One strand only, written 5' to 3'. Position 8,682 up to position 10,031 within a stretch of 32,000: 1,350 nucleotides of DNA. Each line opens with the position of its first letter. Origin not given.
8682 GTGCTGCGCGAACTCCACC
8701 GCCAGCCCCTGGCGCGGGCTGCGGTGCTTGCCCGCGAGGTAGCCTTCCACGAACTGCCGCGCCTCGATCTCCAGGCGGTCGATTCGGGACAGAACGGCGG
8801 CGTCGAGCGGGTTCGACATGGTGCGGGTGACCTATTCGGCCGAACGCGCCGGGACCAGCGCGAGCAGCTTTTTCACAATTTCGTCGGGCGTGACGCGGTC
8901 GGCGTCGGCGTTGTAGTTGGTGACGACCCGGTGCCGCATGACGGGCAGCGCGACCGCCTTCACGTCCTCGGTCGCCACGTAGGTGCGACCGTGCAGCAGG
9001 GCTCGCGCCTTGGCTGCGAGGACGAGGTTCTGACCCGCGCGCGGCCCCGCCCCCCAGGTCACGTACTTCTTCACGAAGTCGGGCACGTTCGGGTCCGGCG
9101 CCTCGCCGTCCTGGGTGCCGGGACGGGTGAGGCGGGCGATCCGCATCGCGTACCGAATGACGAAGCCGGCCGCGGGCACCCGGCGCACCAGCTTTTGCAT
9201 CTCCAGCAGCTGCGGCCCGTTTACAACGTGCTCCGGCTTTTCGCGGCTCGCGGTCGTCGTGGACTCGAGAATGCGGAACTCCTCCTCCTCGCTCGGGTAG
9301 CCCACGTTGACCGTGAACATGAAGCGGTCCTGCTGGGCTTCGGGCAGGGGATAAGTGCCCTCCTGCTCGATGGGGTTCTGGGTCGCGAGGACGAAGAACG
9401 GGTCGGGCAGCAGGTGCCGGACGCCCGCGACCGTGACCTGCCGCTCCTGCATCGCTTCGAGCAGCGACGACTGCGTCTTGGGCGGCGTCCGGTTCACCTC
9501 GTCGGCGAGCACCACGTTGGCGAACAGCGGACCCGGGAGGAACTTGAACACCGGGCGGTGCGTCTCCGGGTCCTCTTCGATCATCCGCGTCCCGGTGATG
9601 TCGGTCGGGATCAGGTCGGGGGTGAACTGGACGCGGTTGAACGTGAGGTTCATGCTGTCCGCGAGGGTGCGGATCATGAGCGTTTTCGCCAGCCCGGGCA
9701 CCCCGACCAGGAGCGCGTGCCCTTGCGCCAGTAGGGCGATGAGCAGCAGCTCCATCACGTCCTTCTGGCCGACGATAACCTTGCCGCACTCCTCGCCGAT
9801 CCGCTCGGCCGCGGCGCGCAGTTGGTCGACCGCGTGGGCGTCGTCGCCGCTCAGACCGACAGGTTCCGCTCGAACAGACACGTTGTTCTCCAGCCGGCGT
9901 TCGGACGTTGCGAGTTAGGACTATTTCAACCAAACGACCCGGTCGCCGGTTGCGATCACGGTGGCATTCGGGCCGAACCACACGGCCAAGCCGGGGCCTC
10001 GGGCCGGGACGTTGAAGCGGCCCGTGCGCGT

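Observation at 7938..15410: mxa-like gene logic without a methanol dehydrogenase: giant secreted TPR/beta-propeller protein co-operonic with MoxR + DUF58, divergent from a dihaem cytochrome c lipoprotein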

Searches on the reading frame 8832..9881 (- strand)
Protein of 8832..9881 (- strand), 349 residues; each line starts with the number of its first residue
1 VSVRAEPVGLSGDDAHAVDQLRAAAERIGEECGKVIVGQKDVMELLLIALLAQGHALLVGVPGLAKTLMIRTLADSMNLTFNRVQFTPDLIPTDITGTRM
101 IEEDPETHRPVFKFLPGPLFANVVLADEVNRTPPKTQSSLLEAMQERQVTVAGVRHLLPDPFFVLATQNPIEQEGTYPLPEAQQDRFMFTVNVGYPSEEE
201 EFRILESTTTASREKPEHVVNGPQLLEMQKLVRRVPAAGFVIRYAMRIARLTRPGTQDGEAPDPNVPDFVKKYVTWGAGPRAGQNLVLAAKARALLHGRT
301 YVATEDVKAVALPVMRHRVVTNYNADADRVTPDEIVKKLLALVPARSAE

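Call 8: search_protein_families(library=pfam, proteins=[window:8832-9881:-], max_evalue=0.01)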
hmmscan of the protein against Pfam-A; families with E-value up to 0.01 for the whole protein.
window:8832-9881:- (349 aa): 7 families
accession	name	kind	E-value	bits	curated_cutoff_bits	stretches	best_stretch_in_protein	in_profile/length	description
PF07726.17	AAA_3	-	2.9e-60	202.3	27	1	55-189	1-131/131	ATPase family associated with various cellular activities (AAA)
PF17863.7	AAA_lid_2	-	7.7e-20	70.9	22.7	1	271-338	6-73/74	AAA lid domain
PF07728.20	AAA_5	-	2.7e-13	50.5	22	1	56-187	2-139/139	AAA domain (dynein-related subfamily)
PF20030.5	bpMoxR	-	1.1e-11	44.6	27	1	31-215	9-188/205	MoxR domain in the MoxR-vWA-beta-propeller ternary systems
PF00493.29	MCM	-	5.8e-06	26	23.3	1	52-172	56-175/224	MCM P-loop domain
PF00004.35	AAA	-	2.4e-05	25.2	21.2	1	57-170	2-111/131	ATPase family associated with various cellular activities (AAA)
PF05496.18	RuvB_N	-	0.004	17.4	27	0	53-82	33-62/159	Holliday junction DNA helicase RuvB P-loop domain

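Call 9: search_protein_families(library=ncbifam, proteins=[window:8832-9881:-], max_evalue=0.01)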
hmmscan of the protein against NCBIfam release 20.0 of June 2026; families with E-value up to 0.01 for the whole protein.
window:8832-9881:- (349 aa): 7 families
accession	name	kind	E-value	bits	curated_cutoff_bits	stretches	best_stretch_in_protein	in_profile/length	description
TIGR02031.1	BchD-ChlD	equivalog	1.7e-11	43.6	499.55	1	60-326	23-278/608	magnesium chelatase ATPase subunit D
TIGR02442.1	Cob-chelat-sub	hypoth_equivalog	5.3e-08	31.8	779.45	1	279-322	270-313/641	putative cobaltochelatase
NF047784.1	MadB_ATPase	equivalog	1.1e-05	24.8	475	1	121-245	139-258/298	MadB family AAA-type ATPase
TIGR02640.1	gas_vesic_GvpN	equivalog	4e-05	23.2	266.8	1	125-222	110-211/262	gas vesicle protein GvpN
TIGR00764.1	lon_rel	equivalog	8.3e-05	21.4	516.6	0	36-76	20-60/608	ATP-dependent protease LonB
NF010054.0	PRK13531.1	equivalog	0.00022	20.4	681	1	30-210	16-194/498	ATPase RavA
TIGR02030.1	BchI-ChlI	equivalog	0.00037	19.8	466.95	0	281-328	276-323/337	magnesium chelatase ATPase subunit I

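Call 20: list_cluster_members(proteins=[P0001, window:8832-9878:-, window:7938-8816:-, window:13965-15407:+])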
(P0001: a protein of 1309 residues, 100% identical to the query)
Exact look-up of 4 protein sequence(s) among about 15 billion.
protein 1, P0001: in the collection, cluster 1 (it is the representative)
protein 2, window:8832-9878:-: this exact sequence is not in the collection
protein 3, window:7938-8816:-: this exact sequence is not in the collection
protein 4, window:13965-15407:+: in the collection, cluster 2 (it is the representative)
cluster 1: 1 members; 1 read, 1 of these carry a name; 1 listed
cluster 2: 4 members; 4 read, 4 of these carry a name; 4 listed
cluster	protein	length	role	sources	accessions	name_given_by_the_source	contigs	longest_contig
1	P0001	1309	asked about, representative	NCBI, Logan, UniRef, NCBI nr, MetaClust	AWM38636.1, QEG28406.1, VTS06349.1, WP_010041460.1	Outer membrane protein assembly factor BamB [Gemmata obscuriglobus] | Pyrrolo-quinoline quinone repeat domain-containing protein n=1 Tax=Gemmata obscuriglobus ... | PQQ-binding-like beta-propeller repeat protein [Gemmata obscuriglobus]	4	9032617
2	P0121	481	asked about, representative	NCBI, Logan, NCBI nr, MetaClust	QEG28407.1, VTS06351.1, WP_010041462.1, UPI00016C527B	Cytochrome c [Gemmata obscuriglobus] | status=active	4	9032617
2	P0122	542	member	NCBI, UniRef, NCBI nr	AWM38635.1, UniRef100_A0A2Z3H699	cytochrome c [Gemmata obscuriglobus] | Cytochrome c n=2 Tax=Gemmata obscuriglobus TaxID=114 RepID=A0A2Z3H699_9BACT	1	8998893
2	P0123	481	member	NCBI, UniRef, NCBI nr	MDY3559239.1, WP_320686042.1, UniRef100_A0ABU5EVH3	cytochrome c [Gemmata sp. JC673] | Cytochrome c n=1 Tax=Gemmata algarum TaxID=2975278 RepID=A0ABU5EVH3_9BACT | cytochrome c [Gemmata algarum]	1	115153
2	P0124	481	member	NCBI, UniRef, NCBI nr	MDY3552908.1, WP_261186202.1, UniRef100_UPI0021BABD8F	cytochrome c [Gemmata sp. JC717] | c-type cytochrome n=1 Tax=Gemmata algarum TaxID=2975278 RepID=UPI0021BABD8F | cytochrome c [Gemmata algarum]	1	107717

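Call 27: find_homologous_proteins(query=window:8832-9878:-, max_evalue=1e-40)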
Query window:8832-9878:- (348 aa): 8000 proteins with E <= 1e-40 among 8000 candidates; the best 120 are listed.
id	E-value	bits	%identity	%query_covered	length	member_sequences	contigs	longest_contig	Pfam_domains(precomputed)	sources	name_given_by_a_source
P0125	6.4e-222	754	98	100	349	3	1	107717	PF20030.6,PF07726.18,PF00493.30,PF00004.36,PF17863.8,PF07728.21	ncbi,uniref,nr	ncbi:MoxR family ATPase [Gemmata sp. JC717]|uniref:AAA family ATPase n=1 Tax=Gemmata algarum TaxID=2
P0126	5.0e-209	711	92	100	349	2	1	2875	PF20030.6,PF07726.18,PF00493.30,PF00004.36,PF17863.8,PF07728.21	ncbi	ncbi:MAG TPA: MoxR family ATPase [Gemmata sp.]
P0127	8.7e-207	704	90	100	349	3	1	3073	PF20030.6,PF07726.18,PF00493.30,PF00004.36,PF17863.8,PF07728.21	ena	-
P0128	1.4e-206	703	90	100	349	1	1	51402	PF20030.6,PF07726.18,PF00493.30,PF00004.36,PF17863.8,PF07728.21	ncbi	-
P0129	2.8e-206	702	91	100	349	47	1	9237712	PF20030.6,PF07726.18,PF00493.30,PF00004.36,PF17863.8,PF07728.21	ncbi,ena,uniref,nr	ncbi:MoxR family ATPase [Gemmata sp. G18]|uniref:MoxR family ATPase n=1 Tax=Gemmata palustris TaxID=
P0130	5.6e-204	695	90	100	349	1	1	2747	PF20030.6,PF07726.18,PF00493.30,PF00004.36,PF17863.8,PF07728.21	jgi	jgi:MoxR-like ATPase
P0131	3.7e-203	692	89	100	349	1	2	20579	PF20030.6,PF07726.18,PF00493.30,PF00004.36,PF17863.8,PF07728.21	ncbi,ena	-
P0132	8.9e-203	691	89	100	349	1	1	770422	PF20030.6,PF07726.18,PF00493.30,PF00004.36,PF17863.8,PF07728.21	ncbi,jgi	jgi:MoxR-like ATPase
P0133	6.0e-201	685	88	100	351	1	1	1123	PF20030.6,PF07726.18,PF00493.30,PF00004.36,PF17863.8,PF07728.21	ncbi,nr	ncbi:MAG: MoxR family ATPase [Gemmataceae bacterium]|nr:MoxR family ATPase [Gemmataceae bacterium]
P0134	2.3e-200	683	88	100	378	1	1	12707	PF20030.6,PF07726.18,PF00493.30,PF00004.36,PF17863.8,PF07728.21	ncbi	-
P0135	6.2e-200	681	88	100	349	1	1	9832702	PF20030.6,PF07726.18,PF00493.30,PF00004.36,PF17863.8,PF07728.21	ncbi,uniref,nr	ncbi:AAA family ATPase [Frigoriglobus tundricola]|uniref:ATPase, MoxR family n=1 Tax=Frigoriglobus t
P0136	1.0e-198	677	89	98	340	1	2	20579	PF20030.6,PF07726.18,PF00493.30,PF00004.36,PF17863.8,PF07728.21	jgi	jgi:MoxR-like ATPase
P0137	1.9e-197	673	100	88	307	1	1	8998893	PF20030.6,PF07726.18,PF00493.30,PF00004.36,PF17863.8,PF07728.21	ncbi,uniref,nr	ncbi:AAA family ATPase [Gemmata obscuriglobus]|uniref:AAA family ATPase n=2 Tax=Gemmata obscuriglobu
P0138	2.5e-197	673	86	100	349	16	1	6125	PF20030.6,PF07726.18,PF00493.30,PF00004.36,PF17863.8,PF07728.21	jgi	-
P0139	1.7e-193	660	84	99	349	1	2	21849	PF20030.6,PF07726.18,PF00493.30,PF00004.36,PF17863.8,PF07728.21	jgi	-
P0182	1.3e-171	588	77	99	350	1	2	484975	PF20030.6,PF07726.18,PF17863.8,PF07728.21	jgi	jgi:MoxR-like ATPase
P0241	1.1e-164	565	75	96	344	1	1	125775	PF20030.6,PF07726.18,PF00493.30,PF00004.36,PF17863.8,PF07728.21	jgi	jgi:MoxR-like ATPase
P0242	2.3e-164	564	72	100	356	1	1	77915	PF20030.6,PF07726.18,PF00493.30,PF17863.8,PF07728.21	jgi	jgi:MoxR-like ATPase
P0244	1.9e-163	561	75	95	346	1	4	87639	PF20030.6,PF07726.18,PF00004.36,PF17863.8,PF07728.21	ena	-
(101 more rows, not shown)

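Call 29: find_encoding_contigs(protein=P0242, flank=10000, max_places=2)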
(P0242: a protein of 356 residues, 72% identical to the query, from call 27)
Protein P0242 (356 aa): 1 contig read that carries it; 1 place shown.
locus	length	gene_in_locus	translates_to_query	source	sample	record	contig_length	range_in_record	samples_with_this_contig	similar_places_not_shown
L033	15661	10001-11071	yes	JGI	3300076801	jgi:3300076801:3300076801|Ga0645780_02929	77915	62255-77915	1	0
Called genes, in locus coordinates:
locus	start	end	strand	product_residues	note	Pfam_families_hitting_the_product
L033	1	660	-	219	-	PF00156:Pribosyltran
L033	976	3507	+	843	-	PF07635:PSCyt1, PF07583:PSCyt2, PF07587:PSD1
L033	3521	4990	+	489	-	PF07394:DUF1501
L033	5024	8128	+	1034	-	PF07635:PSCyt1, PF07583:PSCyt2, PF07587:PSD1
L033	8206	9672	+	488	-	PF07394:DUF1501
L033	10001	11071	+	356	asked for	PF00493:MCM (faint), PF20030:bpMoxR, PF07726:AAA_3, PF07728:AAA_5, PF17863:AAA_lid_2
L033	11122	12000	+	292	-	PF01882:DUF58, PF13519:VWA_2 (weak)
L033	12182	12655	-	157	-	-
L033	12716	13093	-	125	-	-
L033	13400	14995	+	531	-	PF07585:BBP7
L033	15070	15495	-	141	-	PF01219:DAGK_prokar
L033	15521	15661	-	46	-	?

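Call 52: find_encoding_contigs(protein=P0241, flank=7000, max_places=1)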
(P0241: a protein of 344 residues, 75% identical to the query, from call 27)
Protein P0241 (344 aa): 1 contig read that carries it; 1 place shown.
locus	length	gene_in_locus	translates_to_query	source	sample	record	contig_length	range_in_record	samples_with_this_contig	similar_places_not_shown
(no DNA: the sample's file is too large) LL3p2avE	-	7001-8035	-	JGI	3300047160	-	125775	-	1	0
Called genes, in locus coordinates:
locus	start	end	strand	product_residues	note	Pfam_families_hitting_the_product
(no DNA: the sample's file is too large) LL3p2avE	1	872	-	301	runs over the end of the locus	PF06283:ThuA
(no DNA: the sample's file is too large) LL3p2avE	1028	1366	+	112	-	PF01740:STAS, PF13466:STAS_2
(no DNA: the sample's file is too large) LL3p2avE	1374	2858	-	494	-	PF00034:Cytochrom_C (weak), PF13442:Cytochrome_CBB3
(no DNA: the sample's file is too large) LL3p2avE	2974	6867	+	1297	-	PF01011:PQQ (faint), PF13360:PQQ_2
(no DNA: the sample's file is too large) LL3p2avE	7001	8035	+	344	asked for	PF00493:MCM (weak), PF20030:bpMoxR, PF00004:AAA (weak), PF07726:AAA_3, PF07728:AAA_5, PF17863:AAA_lid_2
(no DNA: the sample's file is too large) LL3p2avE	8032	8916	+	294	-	PF01882:DUF58, PF13519:VWA_2 (weak)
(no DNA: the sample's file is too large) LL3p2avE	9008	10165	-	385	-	PF10282:Lactonase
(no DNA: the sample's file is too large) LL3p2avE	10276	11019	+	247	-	PF06439:3keto-disac_hyd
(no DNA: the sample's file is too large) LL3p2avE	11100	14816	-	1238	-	PF00246:Peptidase_M14, PF26549:Tricorn_N (faint), PF00930:DPPIV_N, PF02129:Peptidase_S15, PF00326:Peptidase_S9, PF12146:Hydrolase_4 (faint)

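Call 53: find_encoding_contigs(protein=P0244, flank=7000, max_places=1)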
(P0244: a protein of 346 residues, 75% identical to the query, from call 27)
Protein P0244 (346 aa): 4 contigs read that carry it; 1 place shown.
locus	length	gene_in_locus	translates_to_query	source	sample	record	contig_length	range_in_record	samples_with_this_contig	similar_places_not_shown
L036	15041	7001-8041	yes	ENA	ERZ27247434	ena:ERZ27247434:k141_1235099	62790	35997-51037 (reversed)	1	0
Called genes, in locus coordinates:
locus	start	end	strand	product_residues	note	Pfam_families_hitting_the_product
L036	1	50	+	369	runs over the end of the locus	PF06750:A24_N_bact, PF01478:Peptidase_A24 (weak)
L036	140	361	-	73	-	-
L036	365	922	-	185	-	-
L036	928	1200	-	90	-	PF06013:WXG100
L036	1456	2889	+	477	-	PF03951:Gln-synt_N, PF00120:Gln-synt_C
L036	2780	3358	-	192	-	-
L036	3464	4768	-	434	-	PF00034:Cytochrom_C, PF13442:Cytochrome_CBB3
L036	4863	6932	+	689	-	PF01011:PQQ, PF13360:PQQ_2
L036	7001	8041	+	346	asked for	PF20030:bpMoxR, PF00004:AAA (weak), PF07726:AAA_3, PF07728:AAA_5, PF17863:AAA_lid_2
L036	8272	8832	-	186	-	PF07638:Sigma70_ECF, PF04542:Sigma70_r2, PF08281:Sigma70_r4_2, PF04545:Sigma70_r4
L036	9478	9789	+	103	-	-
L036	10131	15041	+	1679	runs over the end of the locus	PF07584:BatA, PF13519:VWA_2, PF00092:VWA, PF13519:VWA_2 (weak)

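Call 54: find_encoding_contigs(protein=P0182, flank=7000, max_places=1)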
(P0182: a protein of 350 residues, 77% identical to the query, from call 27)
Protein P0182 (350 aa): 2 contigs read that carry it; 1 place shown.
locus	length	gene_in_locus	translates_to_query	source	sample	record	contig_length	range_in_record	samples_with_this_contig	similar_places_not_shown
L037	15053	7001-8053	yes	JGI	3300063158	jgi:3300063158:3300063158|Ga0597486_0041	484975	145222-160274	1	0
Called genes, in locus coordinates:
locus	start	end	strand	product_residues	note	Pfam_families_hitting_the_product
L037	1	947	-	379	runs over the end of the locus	PF00266:Aminotran_5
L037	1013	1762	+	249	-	PF02163:Peptidase_M50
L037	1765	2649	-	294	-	PF04389:Peptidase_M28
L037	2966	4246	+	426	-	PF01011:PQQ (faint), PF13360:PQQ_2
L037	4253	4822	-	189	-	-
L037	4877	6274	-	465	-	PF20042:DUF6444, PF13005:zf-IS66 (faint), PF03050:DDE_Tnp_IS66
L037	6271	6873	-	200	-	-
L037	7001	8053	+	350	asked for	PF20030:bpMoxR, PF07726:AAA_3, PF07728:AAA_5, PF17863:AAA_lid_2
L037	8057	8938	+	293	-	PF01882:DUF58, PF13519:VWA_2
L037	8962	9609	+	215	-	PF06439:3keto-disac_hyd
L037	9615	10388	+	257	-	PF13489:Methyltransf_23 (faint), PF02390:Methyltransf_4, PF13649:Methyltransf_25 (weak), PF13847:Methyltransf_31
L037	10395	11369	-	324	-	PF00248:Aldo_ket_red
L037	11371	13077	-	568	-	PF00890:FAD_binding_2 (weak), PF01266:DAO (weak), PF07992:Pyr_redox_2 (weak), PF12831:FAD_oxidored, PF13450:NAD_binding_8 (weak)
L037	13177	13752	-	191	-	PF12728:HTH_17, PF00072:Response_reg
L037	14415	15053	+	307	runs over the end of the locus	-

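Call 62: search_solved_structures(query=window:8832-9878:-, max_evalue=0.00001)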
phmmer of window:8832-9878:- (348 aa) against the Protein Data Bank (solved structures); distinct sequences matched with E-value up to 0.00001: 1.
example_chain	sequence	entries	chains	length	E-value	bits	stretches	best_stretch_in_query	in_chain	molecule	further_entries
2r44_A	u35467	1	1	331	1.3e-76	261.1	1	25-342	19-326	Uncharacterized protein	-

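Call 64: search_protein_families(library=padloc, proteins=[window:8832-9881:-], max_evalue=0.001)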
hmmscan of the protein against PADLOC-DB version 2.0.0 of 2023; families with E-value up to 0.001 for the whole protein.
window:8832-9881:- (349 aa): 0 families
